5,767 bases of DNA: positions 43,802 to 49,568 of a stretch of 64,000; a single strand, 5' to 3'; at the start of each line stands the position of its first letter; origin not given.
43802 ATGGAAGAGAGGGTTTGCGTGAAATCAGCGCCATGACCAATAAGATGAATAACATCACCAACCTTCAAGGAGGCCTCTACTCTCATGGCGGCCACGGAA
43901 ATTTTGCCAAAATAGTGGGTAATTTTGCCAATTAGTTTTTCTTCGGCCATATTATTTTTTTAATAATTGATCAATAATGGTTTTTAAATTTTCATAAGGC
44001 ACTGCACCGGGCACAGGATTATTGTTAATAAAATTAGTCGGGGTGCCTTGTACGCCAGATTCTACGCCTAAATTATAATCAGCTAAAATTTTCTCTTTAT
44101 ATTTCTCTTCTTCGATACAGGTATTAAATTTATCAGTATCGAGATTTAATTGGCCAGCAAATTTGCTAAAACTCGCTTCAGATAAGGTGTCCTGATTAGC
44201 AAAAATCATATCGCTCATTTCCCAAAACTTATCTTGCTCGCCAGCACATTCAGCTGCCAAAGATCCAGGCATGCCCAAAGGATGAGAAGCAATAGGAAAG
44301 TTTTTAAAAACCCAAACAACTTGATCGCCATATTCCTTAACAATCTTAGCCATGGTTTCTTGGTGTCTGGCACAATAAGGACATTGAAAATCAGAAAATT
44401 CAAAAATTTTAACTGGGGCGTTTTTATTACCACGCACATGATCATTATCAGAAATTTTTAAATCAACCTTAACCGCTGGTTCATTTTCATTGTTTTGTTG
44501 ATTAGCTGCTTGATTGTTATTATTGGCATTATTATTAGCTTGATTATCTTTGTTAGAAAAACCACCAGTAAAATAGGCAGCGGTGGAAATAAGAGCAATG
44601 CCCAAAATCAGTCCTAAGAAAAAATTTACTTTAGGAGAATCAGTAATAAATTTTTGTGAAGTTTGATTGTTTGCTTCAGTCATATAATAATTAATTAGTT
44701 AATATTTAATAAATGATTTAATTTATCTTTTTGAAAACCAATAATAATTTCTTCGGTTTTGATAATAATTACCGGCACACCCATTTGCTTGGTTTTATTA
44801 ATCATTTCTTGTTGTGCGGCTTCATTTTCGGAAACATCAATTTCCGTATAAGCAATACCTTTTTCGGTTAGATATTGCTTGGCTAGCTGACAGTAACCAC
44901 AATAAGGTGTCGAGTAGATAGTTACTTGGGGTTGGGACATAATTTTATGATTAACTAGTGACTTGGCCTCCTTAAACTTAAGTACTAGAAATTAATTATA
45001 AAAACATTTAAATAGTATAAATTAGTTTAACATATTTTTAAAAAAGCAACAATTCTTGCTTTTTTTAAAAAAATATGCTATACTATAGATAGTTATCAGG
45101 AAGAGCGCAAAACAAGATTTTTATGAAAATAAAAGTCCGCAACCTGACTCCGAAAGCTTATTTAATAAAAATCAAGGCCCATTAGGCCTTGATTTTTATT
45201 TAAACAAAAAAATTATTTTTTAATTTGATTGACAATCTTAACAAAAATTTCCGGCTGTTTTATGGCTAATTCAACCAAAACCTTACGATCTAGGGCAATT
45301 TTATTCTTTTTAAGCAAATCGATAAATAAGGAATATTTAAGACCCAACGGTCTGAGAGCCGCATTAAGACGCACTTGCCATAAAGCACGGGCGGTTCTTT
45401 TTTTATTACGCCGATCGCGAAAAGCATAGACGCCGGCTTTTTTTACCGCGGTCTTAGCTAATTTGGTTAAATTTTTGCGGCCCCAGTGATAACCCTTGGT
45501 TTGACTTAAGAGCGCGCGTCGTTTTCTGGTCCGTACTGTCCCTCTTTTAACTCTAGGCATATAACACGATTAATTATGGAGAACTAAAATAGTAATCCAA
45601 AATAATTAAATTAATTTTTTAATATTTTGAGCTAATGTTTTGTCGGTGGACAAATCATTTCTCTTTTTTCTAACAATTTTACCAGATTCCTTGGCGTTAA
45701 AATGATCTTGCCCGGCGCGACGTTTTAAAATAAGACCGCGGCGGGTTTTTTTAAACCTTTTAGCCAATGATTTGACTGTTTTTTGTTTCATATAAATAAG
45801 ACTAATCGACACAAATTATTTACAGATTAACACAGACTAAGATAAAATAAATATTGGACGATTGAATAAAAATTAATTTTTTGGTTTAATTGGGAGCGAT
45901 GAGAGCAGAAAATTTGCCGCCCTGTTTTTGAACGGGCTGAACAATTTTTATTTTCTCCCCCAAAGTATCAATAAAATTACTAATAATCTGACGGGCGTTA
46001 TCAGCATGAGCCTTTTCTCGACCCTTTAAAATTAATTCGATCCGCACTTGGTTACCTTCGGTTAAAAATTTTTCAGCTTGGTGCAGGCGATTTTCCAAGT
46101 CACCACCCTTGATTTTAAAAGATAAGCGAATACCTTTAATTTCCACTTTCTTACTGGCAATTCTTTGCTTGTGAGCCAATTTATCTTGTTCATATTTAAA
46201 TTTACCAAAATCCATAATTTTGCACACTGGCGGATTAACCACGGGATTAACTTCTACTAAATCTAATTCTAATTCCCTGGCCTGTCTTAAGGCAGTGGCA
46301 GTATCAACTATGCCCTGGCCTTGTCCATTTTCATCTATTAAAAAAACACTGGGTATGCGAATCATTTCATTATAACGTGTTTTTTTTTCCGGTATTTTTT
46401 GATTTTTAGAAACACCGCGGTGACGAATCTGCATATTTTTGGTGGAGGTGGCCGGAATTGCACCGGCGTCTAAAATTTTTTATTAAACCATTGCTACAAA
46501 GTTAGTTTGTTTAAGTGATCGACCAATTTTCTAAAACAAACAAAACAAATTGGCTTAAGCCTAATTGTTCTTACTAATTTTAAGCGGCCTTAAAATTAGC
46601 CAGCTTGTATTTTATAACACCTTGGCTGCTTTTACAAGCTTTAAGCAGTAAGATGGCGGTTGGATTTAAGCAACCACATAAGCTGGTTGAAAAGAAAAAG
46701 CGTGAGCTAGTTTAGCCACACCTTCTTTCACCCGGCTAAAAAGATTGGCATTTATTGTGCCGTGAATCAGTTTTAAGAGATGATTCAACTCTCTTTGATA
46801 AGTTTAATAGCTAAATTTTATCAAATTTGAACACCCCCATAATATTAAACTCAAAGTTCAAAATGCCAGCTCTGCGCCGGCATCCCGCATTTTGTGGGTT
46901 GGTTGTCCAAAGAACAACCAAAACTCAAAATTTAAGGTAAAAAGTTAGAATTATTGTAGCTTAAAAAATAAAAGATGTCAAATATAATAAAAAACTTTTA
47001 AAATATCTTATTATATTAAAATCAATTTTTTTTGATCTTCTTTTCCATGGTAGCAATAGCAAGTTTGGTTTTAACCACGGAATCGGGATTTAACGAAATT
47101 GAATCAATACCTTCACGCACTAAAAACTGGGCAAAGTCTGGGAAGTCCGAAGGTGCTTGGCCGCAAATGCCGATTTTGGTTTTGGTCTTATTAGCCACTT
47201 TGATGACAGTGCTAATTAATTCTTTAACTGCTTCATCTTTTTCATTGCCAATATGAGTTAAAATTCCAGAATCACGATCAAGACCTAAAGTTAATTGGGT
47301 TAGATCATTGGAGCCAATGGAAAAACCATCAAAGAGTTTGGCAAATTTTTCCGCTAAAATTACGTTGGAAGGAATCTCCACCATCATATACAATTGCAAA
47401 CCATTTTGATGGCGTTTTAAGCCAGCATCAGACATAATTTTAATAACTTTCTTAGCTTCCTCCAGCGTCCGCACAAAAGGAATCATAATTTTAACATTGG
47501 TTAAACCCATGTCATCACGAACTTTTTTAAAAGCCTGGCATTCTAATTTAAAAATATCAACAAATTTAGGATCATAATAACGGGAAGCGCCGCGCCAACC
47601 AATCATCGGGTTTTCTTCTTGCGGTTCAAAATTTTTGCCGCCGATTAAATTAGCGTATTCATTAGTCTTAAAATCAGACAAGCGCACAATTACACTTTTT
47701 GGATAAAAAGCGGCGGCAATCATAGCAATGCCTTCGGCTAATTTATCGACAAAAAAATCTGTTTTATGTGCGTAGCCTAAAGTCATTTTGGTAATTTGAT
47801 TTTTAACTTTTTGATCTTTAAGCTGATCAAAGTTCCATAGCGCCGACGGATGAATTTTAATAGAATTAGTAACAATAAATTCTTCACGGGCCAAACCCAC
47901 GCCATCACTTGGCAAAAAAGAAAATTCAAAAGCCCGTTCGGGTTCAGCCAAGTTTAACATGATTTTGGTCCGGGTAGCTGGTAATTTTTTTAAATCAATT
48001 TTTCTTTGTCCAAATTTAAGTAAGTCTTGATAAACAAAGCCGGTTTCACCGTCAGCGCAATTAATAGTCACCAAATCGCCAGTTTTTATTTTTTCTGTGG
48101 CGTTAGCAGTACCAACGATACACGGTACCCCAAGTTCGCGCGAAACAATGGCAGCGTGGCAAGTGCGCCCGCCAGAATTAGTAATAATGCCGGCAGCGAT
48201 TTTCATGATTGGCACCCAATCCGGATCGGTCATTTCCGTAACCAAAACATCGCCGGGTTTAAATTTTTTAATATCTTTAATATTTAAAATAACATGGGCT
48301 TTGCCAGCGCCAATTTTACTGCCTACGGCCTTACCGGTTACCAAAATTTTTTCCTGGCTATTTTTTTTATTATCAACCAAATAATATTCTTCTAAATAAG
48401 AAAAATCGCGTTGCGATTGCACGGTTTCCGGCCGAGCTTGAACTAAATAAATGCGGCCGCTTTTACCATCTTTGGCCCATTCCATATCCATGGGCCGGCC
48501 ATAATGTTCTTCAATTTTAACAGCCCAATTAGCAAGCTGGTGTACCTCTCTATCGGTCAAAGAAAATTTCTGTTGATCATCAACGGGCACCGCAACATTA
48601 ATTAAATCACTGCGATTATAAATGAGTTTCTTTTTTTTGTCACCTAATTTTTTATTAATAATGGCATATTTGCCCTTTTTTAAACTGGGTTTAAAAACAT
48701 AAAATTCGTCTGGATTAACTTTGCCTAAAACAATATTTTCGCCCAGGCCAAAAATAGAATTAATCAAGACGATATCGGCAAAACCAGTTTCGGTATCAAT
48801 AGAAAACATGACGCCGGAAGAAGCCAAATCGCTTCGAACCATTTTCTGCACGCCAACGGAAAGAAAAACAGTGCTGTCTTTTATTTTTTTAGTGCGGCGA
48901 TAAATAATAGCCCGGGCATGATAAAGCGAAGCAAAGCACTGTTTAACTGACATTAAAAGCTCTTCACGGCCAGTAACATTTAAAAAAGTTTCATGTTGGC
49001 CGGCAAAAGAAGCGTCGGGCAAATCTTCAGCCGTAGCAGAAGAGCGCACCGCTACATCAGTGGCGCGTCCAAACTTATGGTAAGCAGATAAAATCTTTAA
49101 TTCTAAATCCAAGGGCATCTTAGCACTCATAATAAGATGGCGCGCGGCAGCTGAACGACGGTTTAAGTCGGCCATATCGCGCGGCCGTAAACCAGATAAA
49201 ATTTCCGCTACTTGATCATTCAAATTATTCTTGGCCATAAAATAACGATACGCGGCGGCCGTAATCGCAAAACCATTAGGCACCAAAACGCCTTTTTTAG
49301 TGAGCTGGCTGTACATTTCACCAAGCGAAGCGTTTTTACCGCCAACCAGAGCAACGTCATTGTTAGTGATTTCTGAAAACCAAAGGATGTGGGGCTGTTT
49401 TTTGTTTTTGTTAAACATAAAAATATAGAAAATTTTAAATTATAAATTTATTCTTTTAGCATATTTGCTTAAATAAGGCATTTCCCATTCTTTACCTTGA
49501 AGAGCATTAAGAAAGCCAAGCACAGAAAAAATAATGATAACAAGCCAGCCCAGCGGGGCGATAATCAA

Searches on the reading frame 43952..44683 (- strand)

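Call 74: search_protein_families(library=pfam, proteins=[window:43952-44683:-], max_evalue=0.001)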
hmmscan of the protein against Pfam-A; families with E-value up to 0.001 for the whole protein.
window:43952-44683:- (243 aa): 3 families
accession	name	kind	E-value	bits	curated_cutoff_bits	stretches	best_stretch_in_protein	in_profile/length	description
PF13462.12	Thioredoxin_4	-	8.7e-31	107.8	23.2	1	79-238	3-164/165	Thioredoxin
PF01323.26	DSBA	-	1.5e-19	71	25.6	2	144-237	95-190/191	DSBA-like thioredoxin domain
PF13098.12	Thioredoxin_2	-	5e-06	27.3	27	1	92-236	8-103/104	Thioredoxin-like domain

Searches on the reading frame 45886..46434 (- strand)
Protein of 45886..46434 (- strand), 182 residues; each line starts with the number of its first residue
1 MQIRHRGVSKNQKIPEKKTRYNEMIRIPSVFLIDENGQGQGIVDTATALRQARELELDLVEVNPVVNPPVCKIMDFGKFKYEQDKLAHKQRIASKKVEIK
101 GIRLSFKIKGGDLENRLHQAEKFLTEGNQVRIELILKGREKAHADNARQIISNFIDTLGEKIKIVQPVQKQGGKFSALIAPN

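Call 74: search_protein_families(library=pfam, proteins=[window:45886-46434:-], max_evalue=0.001)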
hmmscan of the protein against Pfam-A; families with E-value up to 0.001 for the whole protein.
window:45886-46434:- (182 aa): 2 families
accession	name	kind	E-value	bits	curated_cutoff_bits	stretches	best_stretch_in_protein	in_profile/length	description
PF05198.21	IF3_N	-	1.2e-26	93.1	26.9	1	22-88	2-68/70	Translation initiation factor IF-3, N-terminal domain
PF00707.27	IF3_C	-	3.1e-18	65.9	34.8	1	97-182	1-86/86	Translation initiation factor IF-3, C-terminal domain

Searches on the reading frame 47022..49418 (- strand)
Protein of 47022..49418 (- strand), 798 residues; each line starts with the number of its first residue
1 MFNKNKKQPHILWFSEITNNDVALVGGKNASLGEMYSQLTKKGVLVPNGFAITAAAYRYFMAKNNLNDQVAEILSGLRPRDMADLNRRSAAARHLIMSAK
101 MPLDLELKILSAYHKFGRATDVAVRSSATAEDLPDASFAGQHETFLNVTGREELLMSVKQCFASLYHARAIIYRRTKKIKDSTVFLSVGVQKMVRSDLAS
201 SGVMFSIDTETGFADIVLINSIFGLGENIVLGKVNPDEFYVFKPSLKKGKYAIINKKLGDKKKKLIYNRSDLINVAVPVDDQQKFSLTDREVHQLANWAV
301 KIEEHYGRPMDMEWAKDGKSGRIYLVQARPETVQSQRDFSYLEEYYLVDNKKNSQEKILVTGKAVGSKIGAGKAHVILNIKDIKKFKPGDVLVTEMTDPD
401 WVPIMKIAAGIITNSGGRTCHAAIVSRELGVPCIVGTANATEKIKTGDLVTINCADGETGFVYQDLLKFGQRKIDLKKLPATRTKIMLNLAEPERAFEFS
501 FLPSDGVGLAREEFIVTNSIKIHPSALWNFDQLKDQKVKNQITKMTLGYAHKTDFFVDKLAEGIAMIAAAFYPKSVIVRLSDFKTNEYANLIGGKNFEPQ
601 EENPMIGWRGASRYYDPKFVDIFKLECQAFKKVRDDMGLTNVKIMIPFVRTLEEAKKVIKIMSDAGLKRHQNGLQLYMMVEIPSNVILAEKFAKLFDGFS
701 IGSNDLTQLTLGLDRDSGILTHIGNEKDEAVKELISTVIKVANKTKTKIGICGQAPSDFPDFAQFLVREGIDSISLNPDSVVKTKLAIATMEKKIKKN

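Call 74: search_protein_families(library=pfam, proteins=[window:47022-49418:-], max_evalue=0.001)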
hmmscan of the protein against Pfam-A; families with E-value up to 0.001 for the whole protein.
window:47022-49418:- (798 aa): 3 families
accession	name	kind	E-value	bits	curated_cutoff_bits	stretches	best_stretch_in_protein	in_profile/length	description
PF01326.24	PPDK_N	-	8.5e-117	390.5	27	1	23-337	2-315/328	Pyruvate phosphate dikinase, AMP/ATP-binding domain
PF02896.24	PEP-utilizers_C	-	4e-64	217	22.8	1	479-791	15-291/293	PEP-utilising enzyme, PEP-binding domain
PF00391.29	PEP-utilizers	-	9.8e-29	99.2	23.1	1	386-457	1-72/72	PEP-utilising enzyme, mobile domain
